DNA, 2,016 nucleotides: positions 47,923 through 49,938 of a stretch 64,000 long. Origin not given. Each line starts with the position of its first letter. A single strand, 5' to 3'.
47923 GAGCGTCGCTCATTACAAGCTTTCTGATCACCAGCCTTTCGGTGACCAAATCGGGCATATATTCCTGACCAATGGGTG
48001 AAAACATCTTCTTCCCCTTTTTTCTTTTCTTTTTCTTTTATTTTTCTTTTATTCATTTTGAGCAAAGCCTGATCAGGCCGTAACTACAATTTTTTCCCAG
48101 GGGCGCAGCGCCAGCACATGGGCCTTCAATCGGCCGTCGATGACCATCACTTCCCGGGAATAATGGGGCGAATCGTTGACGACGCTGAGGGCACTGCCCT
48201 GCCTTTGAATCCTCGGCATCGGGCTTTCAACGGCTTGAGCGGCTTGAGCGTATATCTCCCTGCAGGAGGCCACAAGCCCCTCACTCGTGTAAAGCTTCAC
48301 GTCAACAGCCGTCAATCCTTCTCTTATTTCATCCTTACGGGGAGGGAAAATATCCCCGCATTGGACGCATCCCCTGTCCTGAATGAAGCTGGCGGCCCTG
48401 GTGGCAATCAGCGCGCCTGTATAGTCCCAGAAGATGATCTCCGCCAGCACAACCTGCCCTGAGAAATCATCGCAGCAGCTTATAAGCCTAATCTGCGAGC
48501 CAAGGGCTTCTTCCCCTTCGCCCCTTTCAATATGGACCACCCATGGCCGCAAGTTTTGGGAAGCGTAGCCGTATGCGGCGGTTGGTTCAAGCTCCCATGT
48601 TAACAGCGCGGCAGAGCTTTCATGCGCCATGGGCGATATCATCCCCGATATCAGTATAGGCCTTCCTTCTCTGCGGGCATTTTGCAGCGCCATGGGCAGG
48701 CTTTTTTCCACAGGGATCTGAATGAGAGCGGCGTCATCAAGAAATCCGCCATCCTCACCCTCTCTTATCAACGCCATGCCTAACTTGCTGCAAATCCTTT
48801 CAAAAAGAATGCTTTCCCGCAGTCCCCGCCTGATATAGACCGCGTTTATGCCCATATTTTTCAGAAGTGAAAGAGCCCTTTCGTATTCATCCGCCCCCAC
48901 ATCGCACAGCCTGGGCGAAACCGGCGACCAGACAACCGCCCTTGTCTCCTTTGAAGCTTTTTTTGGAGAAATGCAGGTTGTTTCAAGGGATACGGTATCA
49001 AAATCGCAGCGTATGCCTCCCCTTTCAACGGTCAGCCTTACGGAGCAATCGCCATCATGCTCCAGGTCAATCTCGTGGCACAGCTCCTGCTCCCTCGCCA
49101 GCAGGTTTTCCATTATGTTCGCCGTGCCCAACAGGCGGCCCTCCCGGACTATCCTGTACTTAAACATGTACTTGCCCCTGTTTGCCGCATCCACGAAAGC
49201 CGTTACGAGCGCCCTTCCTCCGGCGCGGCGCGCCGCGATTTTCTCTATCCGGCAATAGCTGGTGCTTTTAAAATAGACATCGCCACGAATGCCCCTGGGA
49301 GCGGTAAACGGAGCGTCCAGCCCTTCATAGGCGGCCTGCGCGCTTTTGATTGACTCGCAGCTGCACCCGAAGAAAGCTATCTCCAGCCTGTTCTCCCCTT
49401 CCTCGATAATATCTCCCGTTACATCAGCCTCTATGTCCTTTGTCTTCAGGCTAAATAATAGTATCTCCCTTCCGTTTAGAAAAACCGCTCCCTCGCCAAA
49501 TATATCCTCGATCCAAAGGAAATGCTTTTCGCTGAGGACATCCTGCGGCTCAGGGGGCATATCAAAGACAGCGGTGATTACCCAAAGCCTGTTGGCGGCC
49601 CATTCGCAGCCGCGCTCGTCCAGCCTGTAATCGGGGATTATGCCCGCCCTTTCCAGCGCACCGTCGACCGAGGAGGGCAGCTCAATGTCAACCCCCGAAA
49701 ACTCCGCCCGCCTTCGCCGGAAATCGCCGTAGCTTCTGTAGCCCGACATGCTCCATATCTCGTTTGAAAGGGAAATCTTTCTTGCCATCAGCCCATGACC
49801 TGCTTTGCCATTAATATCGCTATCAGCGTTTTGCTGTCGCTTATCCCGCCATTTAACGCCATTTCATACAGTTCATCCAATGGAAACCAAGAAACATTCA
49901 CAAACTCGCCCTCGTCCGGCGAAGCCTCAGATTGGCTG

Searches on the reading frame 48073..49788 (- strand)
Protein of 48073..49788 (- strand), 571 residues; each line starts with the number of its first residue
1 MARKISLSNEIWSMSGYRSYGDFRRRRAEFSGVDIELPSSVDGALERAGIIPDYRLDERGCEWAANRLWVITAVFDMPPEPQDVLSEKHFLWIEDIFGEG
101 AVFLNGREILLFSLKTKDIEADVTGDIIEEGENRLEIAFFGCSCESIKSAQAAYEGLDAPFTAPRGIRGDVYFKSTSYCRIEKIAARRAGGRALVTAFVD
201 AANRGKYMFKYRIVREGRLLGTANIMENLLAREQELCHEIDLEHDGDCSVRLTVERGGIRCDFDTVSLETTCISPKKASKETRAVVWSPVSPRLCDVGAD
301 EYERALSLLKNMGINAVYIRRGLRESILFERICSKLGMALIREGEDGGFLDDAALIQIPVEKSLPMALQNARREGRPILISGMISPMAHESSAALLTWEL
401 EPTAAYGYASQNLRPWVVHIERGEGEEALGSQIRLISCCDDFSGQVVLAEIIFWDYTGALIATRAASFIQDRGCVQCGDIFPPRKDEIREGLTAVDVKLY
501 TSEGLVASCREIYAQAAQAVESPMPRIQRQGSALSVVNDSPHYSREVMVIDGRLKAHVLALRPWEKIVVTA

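Call 16: search_protein_families(library=pfam, proteins=[window:48073-49788:-], max_evalue=0.001)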
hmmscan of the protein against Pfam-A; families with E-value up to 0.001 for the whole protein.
window:48073-49788:- (571 aa): 1 family
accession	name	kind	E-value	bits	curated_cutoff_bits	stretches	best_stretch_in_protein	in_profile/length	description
PF22666.2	Glyco_hydro_2_N2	-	5.2e-09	36.8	27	1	33-140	12-118/167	Glycosyl hydrolase 2 galactose-binding domain-like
